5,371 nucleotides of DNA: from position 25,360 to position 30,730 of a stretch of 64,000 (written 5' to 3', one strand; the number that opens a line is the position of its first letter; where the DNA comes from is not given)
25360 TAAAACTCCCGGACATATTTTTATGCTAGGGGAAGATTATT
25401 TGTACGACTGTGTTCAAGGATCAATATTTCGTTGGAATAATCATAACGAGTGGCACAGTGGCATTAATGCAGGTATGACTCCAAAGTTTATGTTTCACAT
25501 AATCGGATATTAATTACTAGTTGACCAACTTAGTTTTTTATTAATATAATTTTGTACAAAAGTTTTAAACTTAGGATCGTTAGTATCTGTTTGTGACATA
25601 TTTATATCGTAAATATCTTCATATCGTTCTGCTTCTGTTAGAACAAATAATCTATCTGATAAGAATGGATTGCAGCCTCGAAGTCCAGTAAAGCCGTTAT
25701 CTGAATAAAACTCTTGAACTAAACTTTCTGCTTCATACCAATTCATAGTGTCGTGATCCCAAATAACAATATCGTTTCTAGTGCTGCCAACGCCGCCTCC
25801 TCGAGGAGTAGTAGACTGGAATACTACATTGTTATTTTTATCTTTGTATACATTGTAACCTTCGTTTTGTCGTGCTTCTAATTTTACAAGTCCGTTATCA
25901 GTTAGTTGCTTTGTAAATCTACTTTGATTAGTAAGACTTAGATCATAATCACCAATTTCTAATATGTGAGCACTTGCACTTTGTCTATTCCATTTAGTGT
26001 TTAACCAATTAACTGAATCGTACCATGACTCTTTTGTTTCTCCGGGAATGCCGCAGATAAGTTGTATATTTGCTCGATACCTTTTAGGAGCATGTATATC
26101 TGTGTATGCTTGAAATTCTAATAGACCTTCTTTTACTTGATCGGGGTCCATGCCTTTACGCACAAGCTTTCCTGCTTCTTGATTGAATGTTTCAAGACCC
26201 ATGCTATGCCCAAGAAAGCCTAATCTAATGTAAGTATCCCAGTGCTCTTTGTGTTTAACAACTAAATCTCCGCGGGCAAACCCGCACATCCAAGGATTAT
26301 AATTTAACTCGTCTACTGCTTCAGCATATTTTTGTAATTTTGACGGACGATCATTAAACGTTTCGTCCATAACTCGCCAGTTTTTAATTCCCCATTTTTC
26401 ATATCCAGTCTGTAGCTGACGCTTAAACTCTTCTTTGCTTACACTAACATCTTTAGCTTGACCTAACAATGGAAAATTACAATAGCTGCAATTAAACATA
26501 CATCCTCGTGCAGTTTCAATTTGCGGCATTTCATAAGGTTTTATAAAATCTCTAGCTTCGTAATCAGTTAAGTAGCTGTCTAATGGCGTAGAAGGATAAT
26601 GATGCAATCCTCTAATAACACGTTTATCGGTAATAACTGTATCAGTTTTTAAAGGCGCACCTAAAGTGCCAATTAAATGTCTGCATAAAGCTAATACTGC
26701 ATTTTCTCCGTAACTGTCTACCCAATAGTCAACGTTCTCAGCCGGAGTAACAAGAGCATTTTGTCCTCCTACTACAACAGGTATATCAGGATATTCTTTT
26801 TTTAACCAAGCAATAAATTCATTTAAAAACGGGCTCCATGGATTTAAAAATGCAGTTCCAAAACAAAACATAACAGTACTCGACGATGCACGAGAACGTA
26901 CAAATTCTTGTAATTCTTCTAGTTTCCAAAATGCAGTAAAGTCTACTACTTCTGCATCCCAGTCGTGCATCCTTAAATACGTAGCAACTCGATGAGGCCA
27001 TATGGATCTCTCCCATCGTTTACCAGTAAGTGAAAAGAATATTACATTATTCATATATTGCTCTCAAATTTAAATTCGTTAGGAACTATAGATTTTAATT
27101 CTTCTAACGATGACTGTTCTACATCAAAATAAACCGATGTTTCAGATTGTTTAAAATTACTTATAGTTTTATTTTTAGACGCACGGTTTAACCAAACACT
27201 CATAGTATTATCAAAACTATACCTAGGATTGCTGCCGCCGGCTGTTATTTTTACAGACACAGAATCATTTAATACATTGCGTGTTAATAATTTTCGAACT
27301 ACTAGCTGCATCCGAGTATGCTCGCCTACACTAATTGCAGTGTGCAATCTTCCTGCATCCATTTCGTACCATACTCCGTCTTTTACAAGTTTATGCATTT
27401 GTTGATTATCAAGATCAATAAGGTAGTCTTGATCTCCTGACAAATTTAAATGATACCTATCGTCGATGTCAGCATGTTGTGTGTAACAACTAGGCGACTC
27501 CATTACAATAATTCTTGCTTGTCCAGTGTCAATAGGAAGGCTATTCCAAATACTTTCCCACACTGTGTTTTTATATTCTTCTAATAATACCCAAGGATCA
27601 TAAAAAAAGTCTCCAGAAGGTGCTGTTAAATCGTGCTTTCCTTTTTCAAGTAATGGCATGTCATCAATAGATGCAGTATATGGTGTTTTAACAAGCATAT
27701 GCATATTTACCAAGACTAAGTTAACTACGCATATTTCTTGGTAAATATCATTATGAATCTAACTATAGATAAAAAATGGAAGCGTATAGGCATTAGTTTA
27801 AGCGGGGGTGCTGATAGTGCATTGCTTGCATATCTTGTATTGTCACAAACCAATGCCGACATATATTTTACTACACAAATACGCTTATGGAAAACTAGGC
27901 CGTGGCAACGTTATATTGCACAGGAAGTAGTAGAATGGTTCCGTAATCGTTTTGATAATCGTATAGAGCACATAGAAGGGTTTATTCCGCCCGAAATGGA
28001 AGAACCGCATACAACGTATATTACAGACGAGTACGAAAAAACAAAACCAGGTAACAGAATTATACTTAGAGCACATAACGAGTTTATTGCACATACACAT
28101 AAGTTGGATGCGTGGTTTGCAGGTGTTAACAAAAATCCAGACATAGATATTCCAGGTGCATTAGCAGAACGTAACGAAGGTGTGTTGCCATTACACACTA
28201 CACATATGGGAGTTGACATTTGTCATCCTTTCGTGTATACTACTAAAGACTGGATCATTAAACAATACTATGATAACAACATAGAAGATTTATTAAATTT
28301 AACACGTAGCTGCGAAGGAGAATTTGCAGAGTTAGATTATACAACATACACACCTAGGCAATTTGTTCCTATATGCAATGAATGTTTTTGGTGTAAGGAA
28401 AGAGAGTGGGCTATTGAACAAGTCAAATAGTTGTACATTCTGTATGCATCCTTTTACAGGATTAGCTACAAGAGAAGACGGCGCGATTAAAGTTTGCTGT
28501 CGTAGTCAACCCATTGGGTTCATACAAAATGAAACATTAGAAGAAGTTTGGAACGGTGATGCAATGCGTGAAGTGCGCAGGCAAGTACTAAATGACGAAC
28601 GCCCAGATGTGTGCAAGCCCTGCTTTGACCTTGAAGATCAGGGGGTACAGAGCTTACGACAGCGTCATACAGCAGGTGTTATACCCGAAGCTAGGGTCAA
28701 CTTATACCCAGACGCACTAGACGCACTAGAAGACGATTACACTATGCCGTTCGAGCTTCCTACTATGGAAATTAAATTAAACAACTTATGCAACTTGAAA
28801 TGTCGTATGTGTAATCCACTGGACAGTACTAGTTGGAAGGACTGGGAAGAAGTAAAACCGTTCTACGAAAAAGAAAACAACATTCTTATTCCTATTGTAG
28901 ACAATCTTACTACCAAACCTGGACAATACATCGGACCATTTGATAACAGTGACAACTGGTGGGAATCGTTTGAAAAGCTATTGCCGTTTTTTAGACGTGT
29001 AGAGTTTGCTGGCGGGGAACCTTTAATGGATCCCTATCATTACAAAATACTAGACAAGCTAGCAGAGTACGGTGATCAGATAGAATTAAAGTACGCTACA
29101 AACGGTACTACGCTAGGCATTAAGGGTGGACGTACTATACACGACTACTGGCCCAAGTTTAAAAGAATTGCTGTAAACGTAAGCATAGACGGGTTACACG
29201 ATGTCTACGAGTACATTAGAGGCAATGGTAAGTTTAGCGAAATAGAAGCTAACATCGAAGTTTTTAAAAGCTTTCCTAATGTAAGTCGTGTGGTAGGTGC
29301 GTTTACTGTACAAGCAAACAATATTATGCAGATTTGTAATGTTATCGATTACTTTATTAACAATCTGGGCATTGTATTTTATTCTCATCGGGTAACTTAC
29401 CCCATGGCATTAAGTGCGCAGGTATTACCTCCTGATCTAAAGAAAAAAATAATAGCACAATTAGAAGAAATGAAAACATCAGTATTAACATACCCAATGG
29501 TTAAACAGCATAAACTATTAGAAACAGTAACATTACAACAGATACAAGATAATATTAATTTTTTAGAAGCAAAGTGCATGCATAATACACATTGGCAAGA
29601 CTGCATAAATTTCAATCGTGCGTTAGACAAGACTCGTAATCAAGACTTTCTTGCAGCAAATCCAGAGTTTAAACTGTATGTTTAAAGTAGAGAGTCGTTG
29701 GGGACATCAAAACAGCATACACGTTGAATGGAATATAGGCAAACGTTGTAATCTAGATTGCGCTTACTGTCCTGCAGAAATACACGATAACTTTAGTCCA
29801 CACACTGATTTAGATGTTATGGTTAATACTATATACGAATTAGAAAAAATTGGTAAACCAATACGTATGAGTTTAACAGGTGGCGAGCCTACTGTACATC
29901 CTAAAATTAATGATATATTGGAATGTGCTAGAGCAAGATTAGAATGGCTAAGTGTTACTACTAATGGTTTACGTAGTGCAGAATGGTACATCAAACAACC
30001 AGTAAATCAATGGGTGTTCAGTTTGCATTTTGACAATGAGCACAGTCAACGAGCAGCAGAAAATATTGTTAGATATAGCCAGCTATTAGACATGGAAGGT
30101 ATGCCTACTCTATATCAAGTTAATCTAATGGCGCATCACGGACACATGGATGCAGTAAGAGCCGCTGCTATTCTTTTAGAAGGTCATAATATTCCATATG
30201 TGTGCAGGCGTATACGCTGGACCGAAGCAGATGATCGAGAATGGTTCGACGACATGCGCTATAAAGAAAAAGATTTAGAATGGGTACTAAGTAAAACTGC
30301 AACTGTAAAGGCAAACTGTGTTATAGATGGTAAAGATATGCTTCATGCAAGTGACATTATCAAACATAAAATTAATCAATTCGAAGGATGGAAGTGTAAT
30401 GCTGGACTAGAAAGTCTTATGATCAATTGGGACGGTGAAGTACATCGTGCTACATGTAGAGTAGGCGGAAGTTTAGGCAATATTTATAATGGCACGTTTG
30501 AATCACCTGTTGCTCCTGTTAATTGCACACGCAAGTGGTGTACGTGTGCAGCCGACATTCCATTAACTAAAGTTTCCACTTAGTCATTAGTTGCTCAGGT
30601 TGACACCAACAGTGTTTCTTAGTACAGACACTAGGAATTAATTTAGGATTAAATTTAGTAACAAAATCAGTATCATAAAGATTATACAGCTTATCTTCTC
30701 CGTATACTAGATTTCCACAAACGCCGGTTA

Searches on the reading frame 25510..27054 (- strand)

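Call 3: search_protein_families(library=pfam, proteins=[window:25510-27054:-], max_evalue=0.01)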
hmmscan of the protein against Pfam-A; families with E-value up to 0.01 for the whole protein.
window:25510-27054:- (514 aa): 2 families
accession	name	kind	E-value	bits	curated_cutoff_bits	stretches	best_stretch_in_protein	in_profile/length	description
PF04055.27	Radical_SAM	-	6.8e-15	56.1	29.5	1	179-351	1-166/166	Radical SAM superfamily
PF02310.24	B12-binding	-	0.00032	21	32.1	1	23-123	20-120/121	B12 binding domain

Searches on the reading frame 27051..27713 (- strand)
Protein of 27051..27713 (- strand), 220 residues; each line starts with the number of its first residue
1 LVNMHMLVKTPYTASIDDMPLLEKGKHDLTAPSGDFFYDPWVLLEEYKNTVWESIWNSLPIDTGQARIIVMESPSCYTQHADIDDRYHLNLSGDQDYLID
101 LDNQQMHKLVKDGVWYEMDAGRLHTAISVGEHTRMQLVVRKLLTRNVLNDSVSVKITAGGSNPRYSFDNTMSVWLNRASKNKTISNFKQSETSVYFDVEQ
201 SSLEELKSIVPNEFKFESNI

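Call 17: search_protein_families(library=pfam, proteins=[window:27051-27713:-], max_evalue=0.01)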
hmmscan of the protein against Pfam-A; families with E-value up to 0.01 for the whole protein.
window:27051-27713:- (220 aa): 1 family
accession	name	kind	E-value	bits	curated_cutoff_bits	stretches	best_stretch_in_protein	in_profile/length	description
PF08603.16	CAP_C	-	0.0064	16.6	23.8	1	126-214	52-141/157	Adenylate cyclase associated (CAP) C terminal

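Call 69: search_protein_families(library=pfam, proteins=[window:27051-27710:-], max_evalue=5)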
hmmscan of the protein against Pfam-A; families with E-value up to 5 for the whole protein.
window:27051-27710:- (219 aa): 2 families
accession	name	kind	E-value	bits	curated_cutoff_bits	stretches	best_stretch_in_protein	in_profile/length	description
PF08603.16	CAP_C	-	0.0063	16.6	23.8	1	125-213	52-141/157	Adenylate cyclase associated (CAP) C terminal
PF05118.21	Asp_Arg_Hydrox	-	0.016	15.5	22.6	1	60-138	73-152/157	Aspartyl/Asparaginyl beta-hydroxylase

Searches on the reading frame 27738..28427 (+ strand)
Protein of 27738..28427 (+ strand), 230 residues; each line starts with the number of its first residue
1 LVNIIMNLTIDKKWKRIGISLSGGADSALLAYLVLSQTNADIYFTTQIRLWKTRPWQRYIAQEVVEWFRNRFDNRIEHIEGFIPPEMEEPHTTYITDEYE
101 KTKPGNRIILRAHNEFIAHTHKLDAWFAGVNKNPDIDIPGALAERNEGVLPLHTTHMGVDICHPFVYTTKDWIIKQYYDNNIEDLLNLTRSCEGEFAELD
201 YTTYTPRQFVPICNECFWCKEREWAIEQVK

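Call 31: search_protein_families(library=pfam, proteins=[window:27738-28427:+], max_evalue=1)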
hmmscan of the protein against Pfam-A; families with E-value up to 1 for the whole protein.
window:27738-28427:+ (230 aa): 4 families
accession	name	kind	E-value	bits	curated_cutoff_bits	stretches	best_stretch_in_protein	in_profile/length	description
PF06508.19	QueC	-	0.01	15.8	22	0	150-228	143-208/210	Queuosine biosynthesis protein QueC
PF00733.27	Asn_synthase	-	0.095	12.8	21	1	16-67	19-69/354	Asparagine synthase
PF01171.26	ATP_bind_3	-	0.14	12.3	27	1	17-39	2-24/182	PP-loop family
PF18107.7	HTH_ABP1_N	-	0.43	10.7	22.5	1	48-77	13-42/61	Fission yeast centromere protein N-terminal domain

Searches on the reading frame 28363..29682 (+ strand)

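Call 12: search_protein_families(library=pfam, proteins=[window:28363-29682:+], max_evalue=0.001)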
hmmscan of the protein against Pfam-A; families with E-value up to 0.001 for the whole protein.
window:28363-29682:+ (440 aa): 2 families
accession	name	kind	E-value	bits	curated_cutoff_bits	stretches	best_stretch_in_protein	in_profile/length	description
PF04055.27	Radical_SAM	-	1e-08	35.9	29.5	1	140-304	4-139/166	Radical SAM superfamily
PF13186.11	SPASM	-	3.8e-08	33.9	21.5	1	27-87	1-66/67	Iron-sulfur cluster-binding domain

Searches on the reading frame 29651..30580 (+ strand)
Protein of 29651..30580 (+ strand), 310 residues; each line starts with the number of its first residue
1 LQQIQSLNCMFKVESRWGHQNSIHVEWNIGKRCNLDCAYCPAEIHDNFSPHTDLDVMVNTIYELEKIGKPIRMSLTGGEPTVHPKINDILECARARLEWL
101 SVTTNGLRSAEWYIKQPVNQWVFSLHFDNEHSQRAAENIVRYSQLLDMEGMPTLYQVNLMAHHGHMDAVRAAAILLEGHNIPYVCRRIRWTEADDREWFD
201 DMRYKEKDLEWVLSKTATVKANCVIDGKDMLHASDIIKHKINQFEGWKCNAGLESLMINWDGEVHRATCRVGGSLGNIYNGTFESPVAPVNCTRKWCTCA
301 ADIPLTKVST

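Call 16: search_protein_families(library=pfam, proteins=[window:29651-30580:+], max_evalue=0.01)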
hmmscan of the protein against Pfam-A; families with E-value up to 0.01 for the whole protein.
window:29651-30580:+ (310 aa): 1 family
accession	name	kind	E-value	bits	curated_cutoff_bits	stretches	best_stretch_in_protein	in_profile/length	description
PF04055.27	Radical_SAM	-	1.5e-11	45.2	29.5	1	28-126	2-110/166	Radical SAM superfamily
